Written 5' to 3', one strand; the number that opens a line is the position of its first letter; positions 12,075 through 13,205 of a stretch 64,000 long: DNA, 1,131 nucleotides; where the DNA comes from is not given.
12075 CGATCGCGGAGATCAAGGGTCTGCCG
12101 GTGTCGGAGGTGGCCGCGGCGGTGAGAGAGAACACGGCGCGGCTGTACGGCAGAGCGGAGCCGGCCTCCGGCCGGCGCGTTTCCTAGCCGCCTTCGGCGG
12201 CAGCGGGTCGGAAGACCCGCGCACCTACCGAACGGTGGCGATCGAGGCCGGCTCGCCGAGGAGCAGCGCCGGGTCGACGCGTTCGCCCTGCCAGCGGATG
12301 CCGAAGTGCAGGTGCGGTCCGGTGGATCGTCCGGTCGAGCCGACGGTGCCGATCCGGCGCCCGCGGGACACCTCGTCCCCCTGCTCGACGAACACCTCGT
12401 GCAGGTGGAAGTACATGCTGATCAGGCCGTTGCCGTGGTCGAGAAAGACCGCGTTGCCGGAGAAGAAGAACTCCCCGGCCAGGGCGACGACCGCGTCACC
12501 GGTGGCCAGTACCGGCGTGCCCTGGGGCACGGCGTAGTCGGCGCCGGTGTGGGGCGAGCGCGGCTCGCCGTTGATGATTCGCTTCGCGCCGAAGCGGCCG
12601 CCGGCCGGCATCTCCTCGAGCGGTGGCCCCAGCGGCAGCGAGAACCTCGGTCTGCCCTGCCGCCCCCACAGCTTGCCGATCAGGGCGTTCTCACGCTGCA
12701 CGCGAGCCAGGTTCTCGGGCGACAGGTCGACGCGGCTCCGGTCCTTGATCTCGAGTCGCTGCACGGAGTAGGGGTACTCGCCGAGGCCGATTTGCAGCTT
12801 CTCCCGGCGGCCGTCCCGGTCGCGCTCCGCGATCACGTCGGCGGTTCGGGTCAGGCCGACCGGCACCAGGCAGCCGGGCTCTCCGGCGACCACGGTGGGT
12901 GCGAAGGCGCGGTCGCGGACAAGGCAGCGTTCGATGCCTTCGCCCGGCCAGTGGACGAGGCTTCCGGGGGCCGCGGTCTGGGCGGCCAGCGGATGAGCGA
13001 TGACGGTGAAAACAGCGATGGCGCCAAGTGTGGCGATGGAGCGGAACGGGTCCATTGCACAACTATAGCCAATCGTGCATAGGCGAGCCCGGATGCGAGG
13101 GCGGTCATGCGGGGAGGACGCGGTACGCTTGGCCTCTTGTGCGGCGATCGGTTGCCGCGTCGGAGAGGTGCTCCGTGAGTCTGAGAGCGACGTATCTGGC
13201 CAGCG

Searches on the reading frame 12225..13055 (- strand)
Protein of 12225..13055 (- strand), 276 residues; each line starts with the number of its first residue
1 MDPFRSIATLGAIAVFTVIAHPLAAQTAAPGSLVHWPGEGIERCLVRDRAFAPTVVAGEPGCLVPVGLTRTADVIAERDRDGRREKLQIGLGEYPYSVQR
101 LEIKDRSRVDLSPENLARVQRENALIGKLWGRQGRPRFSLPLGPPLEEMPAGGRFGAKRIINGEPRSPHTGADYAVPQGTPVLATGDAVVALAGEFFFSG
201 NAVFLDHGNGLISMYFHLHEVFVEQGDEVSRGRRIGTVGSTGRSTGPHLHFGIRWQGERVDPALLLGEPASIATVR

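Call 9: search_protein_families(library=pfam, proteins=[window:12225-13055:-])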
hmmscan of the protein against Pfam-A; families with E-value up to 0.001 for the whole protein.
window:12225-13055:- (276 aa): 1 family
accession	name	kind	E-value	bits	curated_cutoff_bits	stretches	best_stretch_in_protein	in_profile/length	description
PF01551.29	Peptidase_M23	-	9.7e-33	112.7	28.7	1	168-262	2-96/96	Peptidase family M23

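Call 11: find_encoding_contigs(protein=window:12225-13055:-, flank=3000, max_places=6)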
Protein window:12225-13055:- (276 aa): 3 contigs read that carry it; 2 places shown.
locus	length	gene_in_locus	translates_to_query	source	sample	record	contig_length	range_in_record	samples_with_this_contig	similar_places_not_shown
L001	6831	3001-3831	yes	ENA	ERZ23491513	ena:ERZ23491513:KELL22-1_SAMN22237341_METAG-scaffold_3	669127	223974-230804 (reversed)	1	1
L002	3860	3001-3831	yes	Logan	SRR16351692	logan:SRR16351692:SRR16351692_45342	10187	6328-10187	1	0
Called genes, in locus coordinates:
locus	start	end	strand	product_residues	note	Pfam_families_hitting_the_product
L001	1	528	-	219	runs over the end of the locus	PF12802:MarR_2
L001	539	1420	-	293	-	-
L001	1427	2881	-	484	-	PF01425:Amidase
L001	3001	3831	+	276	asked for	PF01551:Peptidase_M23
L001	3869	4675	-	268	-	PF01026:TatD_DNase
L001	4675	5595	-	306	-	PF01149:Fapy_DNA_glyco, PF06831:H2TH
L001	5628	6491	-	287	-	PF03703:bPH_2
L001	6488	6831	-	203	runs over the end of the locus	PF03703:bPH_2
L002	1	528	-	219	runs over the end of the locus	PF12802:MarR_2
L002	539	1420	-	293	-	-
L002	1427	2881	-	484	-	PF01425:Amidase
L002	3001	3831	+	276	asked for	PF01551:Peptidase_M23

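Call 21: find_homologous_proteins(query=window:12225-13055:-, max_evalue=1e-20)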
Query window:12225-13055:- (276 aa): 1518 proteins with E <= 1e-20 among 8000 candidates; the best 120 are listed.
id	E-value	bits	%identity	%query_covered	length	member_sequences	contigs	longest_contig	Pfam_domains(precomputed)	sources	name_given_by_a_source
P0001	7.0e-181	618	100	100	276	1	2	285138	PF01551.30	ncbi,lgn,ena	-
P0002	5.1e-180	615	99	100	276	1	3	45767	PF01551.30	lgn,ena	-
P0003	2.1e-179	613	99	100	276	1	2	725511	PF01551.30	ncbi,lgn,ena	-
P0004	2.3e-173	593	96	100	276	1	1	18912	PF01551.30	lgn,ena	-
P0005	5.2e-172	589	95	100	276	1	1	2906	PF01551.30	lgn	-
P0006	7.2e-172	588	95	100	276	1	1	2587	PF01551.30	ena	-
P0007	1.8e-171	587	94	100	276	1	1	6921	PF01551.30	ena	-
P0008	1.0e-170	584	95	100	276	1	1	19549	PF01551.30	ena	-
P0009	1.0e-170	584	94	100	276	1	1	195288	PF01551.30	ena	-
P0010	1.7e-170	584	93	100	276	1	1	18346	PF01551.30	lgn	-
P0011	1.2e-169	581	93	100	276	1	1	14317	PF01551.30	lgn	-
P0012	2.6e-169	580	94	100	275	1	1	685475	PF01551.30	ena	-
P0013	4.0e-169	579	93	100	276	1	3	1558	PF01551.30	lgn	-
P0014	4.7e-169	579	93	100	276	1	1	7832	PF01551.30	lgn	-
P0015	1.1e-168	578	93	100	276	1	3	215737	PF01551.30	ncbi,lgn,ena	-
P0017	2.2e-168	577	94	100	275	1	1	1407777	PF01551.30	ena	-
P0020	4.1e-168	576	92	100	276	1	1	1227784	PF01551.30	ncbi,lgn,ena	-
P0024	6.8e-167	572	91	100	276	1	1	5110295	PF01551.30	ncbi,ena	-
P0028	6.0e-164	562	91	100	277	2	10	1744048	PF01551.30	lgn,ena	-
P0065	7.1e-145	500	84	93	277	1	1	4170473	PF01551.30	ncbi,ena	-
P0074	1.8e-143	495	78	100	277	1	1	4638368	PF01551.30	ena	-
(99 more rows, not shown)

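Call 23: find_encoding_contigs(protein=P0024, flank=10000, max_places=1)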
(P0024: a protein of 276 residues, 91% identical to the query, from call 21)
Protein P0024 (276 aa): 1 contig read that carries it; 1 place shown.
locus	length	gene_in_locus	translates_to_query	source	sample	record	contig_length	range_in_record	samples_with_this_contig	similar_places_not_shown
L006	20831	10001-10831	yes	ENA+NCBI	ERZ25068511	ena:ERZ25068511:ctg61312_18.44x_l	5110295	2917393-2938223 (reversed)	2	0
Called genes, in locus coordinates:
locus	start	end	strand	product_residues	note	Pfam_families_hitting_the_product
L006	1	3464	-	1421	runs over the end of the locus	PF00176:SNF2-rel_dom, PF00271:Helicase_C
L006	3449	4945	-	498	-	PF00425:Chorismate_bind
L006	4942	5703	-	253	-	PF01209:Ubie_methyltran, PF13489:Methyltransf_23, PF13847:Methyltransf_31, PF08241:Methyltransf_11, PF08242:Methyltransf_12, PF13649:Methyltransf_25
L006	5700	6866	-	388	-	PF00348:polyprenyl_synt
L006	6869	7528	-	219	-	PF12802:MarR_2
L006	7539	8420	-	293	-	-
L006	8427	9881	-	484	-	PF01425:Amidase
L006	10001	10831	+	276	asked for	PF01551:Peptidase_M23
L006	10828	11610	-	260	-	PF01026:TatD_DNase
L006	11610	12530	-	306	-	PF01149:Fapy_DNA_glyco, PF06831:H2TH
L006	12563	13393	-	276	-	PF03703:bPH_2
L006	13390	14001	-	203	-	PF03703:bPH_2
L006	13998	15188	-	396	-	PF00202:Aminotran_3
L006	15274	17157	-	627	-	-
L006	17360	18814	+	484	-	PF07992:Pyr_redox_2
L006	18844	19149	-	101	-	PF13560:HTH_31, PF01381:HTH_3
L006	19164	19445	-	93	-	PF05015:HigB-like_toxin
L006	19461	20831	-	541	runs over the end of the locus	PF00171:Aldedh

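Call 24: find_encoding_contigs(protein=P0065, flank=10000, max_places=1)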
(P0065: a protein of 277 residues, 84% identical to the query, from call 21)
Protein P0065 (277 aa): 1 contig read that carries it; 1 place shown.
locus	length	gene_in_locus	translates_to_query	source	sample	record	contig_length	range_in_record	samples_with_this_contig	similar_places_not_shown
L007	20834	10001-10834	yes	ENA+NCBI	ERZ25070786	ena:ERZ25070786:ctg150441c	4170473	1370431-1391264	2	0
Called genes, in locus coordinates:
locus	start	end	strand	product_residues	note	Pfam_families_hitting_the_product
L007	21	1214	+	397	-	PF00657:Lipase_GDSL (faint), PF13472:Lipase_GDSL_2, PF00404:Dockerin_1 (weak)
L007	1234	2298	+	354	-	PF01926:MMR_HSR1, PF06071:YchF-GTPase_C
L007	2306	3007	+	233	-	PF03588:Leu_Phe_trans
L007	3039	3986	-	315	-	PF00486:Trans_reg_C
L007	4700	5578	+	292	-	-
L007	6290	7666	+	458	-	PF00144:Beta-lactamase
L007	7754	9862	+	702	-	PF01011:PQQ, PF13570:Beta-prop_ACSF4 (faint), PF13360:PQQ_2 (weak), PF13442:Cytochrome_CBB3, PF01011:PQQ, PF13360:PQQ_2 (weak)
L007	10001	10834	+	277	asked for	PF01551:Peptidase_M23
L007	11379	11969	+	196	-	PF18135:Type_ISP_C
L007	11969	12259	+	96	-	-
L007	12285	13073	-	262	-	PF01026:TatD_DNase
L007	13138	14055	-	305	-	PF01149:Fapy_DNA_glyco, PF06831:H2TH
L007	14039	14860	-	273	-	PF03703:bPH_2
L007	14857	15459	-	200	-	PF03703:bPH_2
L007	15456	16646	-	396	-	PF00202:Aminotran_3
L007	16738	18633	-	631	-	-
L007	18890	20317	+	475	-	PF07992:Pyr_redox_2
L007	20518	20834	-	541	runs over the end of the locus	PF00171:Aldedh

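Call 25: find_encoding_contigs(protein=P0074, flank=10000, max_places=1)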
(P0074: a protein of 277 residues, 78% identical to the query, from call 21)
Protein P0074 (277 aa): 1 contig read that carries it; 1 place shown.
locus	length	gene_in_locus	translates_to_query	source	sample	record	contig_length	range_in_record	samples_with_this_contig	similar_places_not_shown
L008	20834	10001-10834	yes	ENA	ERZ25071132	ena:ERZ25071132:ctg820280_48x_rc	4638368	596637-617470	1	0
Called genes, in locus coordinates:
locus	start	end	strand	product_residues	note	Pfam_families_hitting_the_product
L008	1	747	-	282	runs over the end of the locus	PF00378:ECH_1, PF16113:ECH_2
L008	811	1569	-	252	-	PF00561:Abhydrolase_1, PF12697:Abhydrolase_6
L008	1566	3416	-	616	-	PF02776:TPP_enzyme_N, PF02775:TPP_enzyme_C (weak)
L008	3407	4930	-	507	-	PF00425:Chorismate_bind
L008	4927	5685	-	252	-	PF00891:Methyltransf_2 (weak), PF01209:Ubie_methyltran, PF13489:Methyltransf_23, PF13847:Methyltransf_31, PF08241:Methyltransf_11, PF08242:Methyltransf_12, PF13649:Methyltransf_25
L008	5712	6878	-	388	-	PF00348:polyprenyl_synt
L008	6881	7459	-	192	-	PF12802:MarR_2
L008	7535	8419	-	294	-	-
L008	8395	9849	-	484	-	PF01425:Amidase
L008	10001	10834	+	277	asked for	PF01551:Peptidase_M23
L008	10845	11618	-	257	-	PF01026:TatD_DNase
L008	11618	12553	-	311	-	PF01149:Fapy_DNA_glyco, PF06831:H2TH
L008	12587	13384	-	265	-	PF03703:bPH_2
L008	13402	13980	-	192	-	PF03703:bPH_2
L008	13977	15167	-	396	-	PF00202:Aminotran_3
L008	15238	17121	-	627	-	-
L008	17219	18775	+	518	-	PF07992:Pyr_redox_2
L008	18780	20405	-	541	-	PF00171:Aldedh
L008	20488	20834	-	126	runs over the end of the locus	PF04241:DUF423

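Call 28: find_encoding_contigs(protein=P0017, flank=10000, max_places=1)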
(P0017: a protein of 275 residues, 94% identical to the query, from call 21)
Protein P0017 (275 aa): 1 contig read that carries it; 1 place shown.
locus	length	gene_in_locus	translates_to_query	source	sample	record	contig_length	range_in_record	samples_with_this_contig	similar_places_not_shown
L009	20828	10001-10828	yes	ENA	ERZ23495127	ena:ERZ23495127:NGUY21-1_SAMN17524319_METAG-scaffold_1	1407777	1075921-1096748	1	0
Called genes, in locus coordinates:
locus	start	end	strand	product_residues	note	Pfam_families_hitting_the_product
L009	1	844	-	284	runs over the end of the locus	PF00378:ECH_1, PF16113:ECH_2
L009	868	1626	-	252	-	PF00561:Abhydrolase_1, PF12697:Abhydrolase_6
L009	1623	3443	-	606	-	PF02776:TPP_enzyme_N, PF02775:TPP_enzyme_C (weak)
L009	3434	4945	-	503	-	PF00425:Chorismate_bind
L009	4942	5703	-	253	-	PF01209:Ubie_methyltran, PF13489:Methyltransf_23, PF08241:Methyltransf_11, PF08242:Methyltransf_12, PF13649:Methyltransf_25, PF13847:Methyltransf_31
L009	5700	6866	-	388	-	PF00348:polyprenyl_synt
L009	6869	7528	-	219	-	PF12802:MarR_2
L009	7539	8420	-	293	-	-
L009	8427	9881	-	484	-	PF01425:Amidase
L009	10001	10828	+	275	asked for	PF01551:Peptidase_M23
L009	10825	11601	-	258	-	PF01026:TatD_DNase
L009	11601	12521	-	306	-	PF01149:Fapy_DNA_glyco, PF06831:H2TH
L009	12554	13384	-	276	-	PF03703:bPH_2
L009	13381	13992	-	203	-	PF03703:bPH_2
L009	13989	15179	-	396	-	PF00202:Aminotran_3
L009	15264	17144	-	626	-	-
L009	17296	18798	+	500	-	PF07992:Pyr_redox_2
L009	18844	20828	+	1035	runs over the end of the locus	PF00176:SNF2-rel_dom, PF04851:ResIII, PF00271:Helicase_C, PF16203:ERCC3_RAD25_C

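Call 29: find_encoding_contigs(protein=P0020, flank=10000, max_places=1)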
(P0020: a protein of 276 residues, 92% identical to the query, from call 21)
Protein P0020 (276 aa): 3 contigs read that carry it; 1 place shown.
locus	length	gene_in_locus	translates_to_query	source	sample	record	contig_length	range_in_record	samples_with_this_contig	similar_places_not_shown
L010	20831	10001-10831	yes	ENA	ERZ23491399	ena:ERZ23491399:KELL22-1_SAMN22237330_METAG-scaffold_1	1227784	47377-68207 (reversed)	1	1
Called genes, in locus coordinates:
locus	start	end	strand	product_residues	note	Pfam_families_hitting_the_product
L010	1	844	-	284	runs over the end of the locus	PF00378:ECH_1, PF16113:ECH_2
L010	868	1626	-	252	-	PF00561:Abhydrolase_1, PF12697:Abhydrolase_6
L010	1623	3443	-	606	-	PF02776:TPP_enzyme_N, PF02775:TPP_enzyme_C (weak)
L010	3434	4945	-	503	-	PF00425:Chorismate_bind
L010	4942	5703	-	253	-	PF01209:Ubie_methyltran, PF13489:Methyltransf_23, PF08241:Methyltransf_11, PF08242:Methyltransf_12, PF13649:Methyltransf_25, PF13847:Methyltransf_31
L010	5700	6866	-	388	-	PF00348:polyprenyl_synt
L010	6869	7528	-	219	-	PF12802:MarR_2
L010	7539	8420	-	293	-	-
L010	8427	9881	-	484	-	PF01425:Amidase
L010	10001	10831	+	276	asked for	PF01551:Peptidase_M23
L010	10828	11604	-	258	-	PF01026:TatD_DNase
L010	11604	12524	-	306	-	PF01149:Fapy_DNA_glyco, PF06831:H2TH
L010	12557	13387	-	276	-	PF03703:bPH_2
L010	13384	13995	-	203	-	PF03703:bPH_2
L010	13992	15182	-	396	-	PF00202:Aminotran_3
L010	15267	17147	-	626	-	-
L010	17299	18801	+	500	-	PF07992:Pyr_redox_2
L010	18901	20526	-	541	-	PF00171:Aldedh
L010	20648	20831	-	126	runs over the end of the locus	PF04241:DUF423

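Call 30: find_encoding_contigs(protein=P0028, flank=10000, max_places=1)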
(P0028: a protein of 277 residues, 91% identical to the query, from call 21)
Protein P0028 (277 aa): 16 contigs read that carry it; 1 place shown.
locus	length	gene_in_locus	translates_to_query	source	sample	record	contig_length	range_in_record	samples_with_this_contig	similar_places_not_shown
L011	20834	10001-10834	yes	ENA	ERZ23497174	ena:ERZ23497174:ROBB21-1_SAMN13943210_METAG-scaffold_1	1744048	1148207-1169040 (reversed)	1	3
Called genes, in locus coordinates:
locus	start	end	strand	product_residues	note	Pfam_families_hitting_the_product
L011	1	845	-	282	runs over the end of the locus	PF00378:ECH_1, PF16113:ECH_2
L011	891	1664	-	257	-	PF00561:Abhydrolase_1, PF12697:Abhydrolase_6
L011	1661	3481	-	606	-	PF02776:TPP_enzyme_N, PF02775:TPP_enzyme_C (weak)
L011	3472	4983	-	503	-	PF00425:Chorismate_bind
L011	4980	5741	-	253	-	PF01209:Ubie_methyltran, PF13489:Methyltransf_23, PF13847:Methyltransf_31, PF08241:Methyltransf_11, PF08242:Methyltransf_12, PF13649:Methyltransf_25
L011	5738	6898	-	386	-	PF00348:polyprenyl_synt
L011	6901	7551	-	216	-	PF12802:MarR_2 (weak)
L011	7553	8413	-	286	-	-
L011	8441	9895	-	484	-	PF01425:Amidase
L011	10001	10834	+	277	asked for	PF01551:Peptidase_M23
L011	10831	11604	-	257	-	PF01026:TatD_DNase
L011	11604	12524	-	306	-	PF01149:Fapy_DNA_glyco, PF06831:H2TH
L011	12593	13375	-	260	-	PF03703:bPH_2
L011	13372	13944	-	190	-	PF03703:bPH_2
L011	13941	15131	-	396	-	PF00202:Aminotran_3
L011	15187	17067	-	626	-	-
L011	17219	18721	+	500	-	PF07992:Pyr_redox_2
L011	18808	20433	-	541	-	PF00171:Aldedh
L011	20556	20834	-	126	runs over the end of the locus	PF04241:DUF423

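Call 34: find_encoding_contigs(protein=P0003, flank=10000, max_places=2)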
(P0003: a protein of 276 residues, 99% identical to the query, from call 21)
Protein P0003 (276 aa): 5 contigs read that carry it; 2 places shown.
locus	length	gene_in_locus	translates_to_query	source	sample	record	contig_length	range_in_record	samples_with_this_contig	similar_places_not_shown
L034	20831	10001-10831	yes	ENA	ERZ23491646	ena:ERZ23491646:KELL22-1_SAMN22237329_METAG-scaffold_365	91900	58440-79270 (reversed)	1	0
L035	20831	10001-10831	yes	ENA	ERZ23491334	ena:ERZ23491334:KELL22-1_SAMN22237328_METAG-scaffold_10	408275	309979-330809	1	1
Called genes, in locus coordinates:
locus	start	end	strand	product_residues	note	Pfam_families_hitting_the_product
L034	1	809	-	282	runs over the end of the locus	PF00378:ECH_1, PF16113:ECH_2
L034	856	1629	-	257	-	PF00561:Abhydrolase_1, PF12697:Abhydrolase_6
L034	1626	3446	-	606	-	PF02776:TPP_enzyme_N, PF02775:TPP_enzyme_C (weak)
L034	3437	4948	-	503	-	PF00425:Chorismate_bind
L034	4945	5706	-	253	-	PF01209:Ubie_methyltran, PF13489:Methyltransf_23, PF08241:Methyltransf_11, PF08242:Methyltransf_12, PF13649:Methyltransf_25, PF13847:Methyltransf_31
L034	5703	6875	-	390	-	PF00348:polyprenyl_synt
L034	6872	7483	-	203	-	PF12802:MarR_2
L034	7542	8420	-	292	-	-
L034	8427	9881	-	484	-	PF01425:Amidase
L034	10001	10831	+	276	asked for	PF01551:Peptidase_M23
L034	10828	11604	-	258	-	PF01026:TatD_DNase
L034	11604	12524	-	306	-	PF01149:Fapy_DNA_glyco, PF06831:H2TH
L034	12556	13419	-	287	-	PF03703:bPH_2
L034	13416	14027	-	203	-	PF03703:bPH_2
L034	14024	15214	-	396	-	PF00202:Aminotran_3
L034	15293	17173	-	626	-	-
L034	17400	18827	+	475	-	PF07992:Pyr_redox_2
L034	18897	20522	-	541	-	PF00171:Aldedh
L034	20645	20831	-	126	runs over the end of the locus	PF04241:DUF423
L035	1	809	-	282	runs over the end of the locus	PF00378:ECH_1, PF16113:ECH_2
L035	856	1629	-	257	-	PF00561:Abhydrolase_1, PF12697:Abhydrolase_6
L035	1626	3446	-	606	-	PF02776:TPP_enzyme_N, PF02775:TPP_enzyme_C (weak)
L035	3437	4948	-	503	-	PF00425:Chorismate_bind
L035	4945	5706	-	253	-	PF01209:Ubie_methyltran, PF13489:Methyltransf_23, PF08241:Methyltransf_11, PF08242:Methyltransf_12, PF13649:Methyltransf_25, PF13847:Methyltransf_31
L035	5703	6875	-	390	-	PF00348:polyprenyl_synt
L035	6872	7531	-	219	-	PF12802:MarR_2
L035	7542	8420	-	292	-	-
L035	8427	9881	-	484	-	PF01425:Amidase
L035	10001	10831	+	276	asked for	PF01551:Peptidase_M23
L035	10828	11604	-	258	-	PF01026:TatD_DNase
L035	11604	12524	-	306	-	PF01149:Fapy_DNA_glyco, PF06831:H2TH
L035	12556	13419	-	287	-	PF03703:bPH_2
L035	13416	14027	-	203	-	PF03703:bPH_2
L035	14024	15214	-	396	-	PF00202:Aminotran_3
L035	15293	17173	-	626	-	-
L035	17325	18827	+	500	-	PF07992:Pyr_redox_2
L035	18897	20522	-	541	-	PF00171:Aldedh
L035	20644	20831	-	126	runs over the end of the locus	PF04241:DUF423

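Call 35: find_encoding_contigs(protein=P0004, flank=10000, max_places=1)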
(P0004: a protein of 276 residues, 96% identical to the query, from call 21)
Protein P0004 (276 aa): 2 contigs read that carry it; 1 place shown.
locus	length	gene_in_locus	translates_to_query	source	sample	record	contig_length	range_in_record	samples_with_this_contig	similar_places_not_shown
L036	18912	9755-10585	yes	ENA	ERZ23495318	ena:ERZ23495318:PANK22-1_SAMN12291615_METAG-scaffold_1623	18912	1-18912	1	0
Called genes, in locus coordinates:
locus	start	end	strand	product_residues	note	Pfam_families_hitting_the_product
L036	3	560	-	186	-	?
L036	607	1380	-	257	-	PF00561:Abhydrolase_1, PF12697:Abhydrolase_6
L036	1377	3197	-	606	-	PF02776:TPP_enzyme_N, PF02775:TPP_enzyme_C (weak)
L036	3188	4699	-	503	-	PF00425:Chorismate_bind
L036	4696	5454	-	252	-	PF01209:Ubie_methyltran, PF13489:Methyltransf_23, PF13847:Methyltransf_31, PF08241:Methyltransf_11, PF08242:Methyltransf_12, PF13649:Methyltransf_25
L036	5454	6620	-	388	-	PF00348:polyprenyl_synt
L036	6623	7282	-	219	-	PF12802:MarR_2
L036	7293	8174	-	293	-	-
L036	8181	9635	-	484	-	PF01425:Amidase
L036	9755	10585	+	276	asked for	PF01551:Peptidase_M23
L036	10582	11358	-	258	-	PF01026:TatD_DNase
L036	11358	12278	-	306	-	PF01149:Fapy_DNA_glyco, PF06831:H2TH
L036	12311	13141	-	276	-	PF03703:bPH_2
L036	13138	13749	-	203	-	PF03703:bPH_2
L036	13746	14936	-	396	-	PF00202:Aminotran_3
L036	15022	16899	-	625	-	-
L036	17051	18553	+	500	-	PF07992:Pyr_redox_2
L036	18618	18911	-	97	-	?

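Call 36: find_encoding_contigs(protein=P0012, flank=10000, max_places=1)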
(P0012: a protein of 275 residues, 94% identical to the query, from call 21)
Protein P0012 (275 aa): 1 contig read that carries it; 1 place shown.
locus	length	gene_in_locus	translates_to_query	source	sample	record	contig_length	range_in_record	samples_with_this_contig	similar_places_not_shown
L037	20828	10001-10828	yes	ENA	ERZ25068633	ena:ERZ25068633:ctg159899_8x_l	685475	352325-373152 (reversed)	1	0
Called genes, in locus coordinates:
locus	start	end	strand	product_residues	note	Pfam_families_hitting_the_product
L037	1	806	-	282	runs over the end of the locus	PF00378:ECH_1, PF16113:ECH_2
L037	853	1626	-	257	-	PF00561:Abhydrolase_1, PF12697:Abhydrolase_6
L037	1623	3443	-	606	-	PF02776:TPP_enzyme_N, PF02775:TPP_enzyme_C (weak)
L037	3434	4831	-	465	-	PF00425:Chorismate_bind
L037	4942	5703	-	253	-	PF01209:Ubie_methyltran, PF13489:Methyltransf_23, PF08241:Methyltransf_11, PF08242:Methyltransf_12, PF13649:Methyltransf_25, PF13847:Methyltransf_31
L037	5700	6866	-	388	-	PF00348:polyprenyl_synt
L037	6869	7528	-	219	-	PF12802:MarR_2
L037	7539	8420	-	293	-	-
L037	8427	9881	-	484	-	PF01425:Amidase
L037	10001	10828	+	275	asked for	PF01551:Peptidase_M23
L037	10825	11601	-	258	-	PF01026:TatD_DNase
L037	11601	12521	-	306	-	PF01149:Fapy_DNA_glyco, PF06831:H2TH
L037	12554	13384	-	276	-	PF03703:bPH_2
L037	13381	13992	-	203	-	PF03703:bPH_2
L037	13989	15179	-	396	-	PF00202:Aminotran_3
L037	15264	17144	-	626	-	-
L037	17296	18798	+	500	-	PF07992:Pyr_redox_2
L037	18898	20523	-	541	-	PF00171:Aldedh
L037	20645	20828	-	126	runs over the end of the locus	PF04241:DUF423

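Call 55: find_encoding_contigs(protein=P0002, flank=10000, max_places=3)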
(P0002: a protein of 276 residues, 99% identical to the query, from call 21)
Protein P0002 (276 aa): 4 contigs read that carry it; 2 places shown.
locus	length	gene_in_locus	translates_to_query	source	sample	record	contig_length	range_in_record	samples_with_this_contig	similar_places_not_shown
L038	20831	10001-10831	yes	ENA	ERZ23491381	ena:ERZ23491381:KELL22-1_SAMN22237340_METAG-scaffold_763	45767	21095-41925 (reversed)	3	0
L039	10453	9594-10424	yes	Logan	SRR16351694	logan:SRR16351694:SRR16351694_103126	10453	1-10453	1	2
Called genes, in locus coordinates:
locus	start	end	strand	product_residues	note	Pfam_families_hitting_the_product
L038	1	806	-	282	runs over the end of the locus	PF00378:ECH_1, PF16113:ECH_2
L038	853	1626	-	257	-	PF00561:Abhydrolase_1, PF12697:Abhydrolase_6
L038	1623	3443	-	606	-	PF02776:TPP_enzyme_N, PF02775:TPP_enzyme_C (weak)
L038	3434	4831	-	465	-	PF00425:Chorismate_bind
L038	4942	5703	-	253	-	PF01209:Ubie_methyltran, PF13489:Methyltransf_23, PF13847:Methyltransf_31, PF08241:Methyltransf_11, PF08242:Methyltransf_12, PF13649:Methyltransf_25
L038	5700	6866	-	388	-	PF00348:polyprenyl_synt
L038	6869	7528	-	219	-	PF12802:MarR_2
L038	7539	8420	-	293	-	-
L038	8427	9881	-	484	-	PF01425:Amidase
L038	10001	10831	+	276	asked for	PF01551:Peptidase_M23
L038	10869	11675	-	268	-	PF01026:TatD_DNase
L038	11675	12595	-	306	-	PF01149:Fapy_DNA_glyco, PF06831:H2TH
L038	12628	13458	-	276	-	PF03703:bPH_2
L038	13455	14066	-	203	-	PF03703:bPH_2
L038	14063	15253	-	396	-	PF00202:Aminotran_3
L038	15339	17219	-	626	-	-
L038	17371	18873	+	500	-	PF07992:Pyr_redox_2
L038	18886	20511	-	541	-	PF00171:Aldedh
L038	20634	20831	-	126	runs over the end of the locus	PF04241:DUF423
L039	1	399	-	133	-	?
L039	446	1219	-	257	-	PF00561:Abhydrolase_1, PF12697:Abhydrolase_6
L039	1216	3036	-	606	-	PF02776:TPP_enzyme_N, PF02775:TPP_enzyme_C (weak)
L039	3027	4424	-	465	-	PF00425:Chorismate_bind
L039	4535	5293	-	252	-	PF01209:Ubie_methyltran, PF13489:Methyltransf_23, PF13847:Methyltransf_31, PF08241:Methyltransf_11, PF08242:Methyltransf_12, PF13649:Methyltransf_25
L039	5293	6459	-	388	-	PF00348:polyprenyl_synt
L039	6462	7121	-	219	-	PF12802:MarR_2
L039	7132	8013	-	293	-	-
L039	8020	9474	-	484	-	PF01425:Amidase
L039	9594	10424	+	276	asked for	PF01551:Peptidase_M23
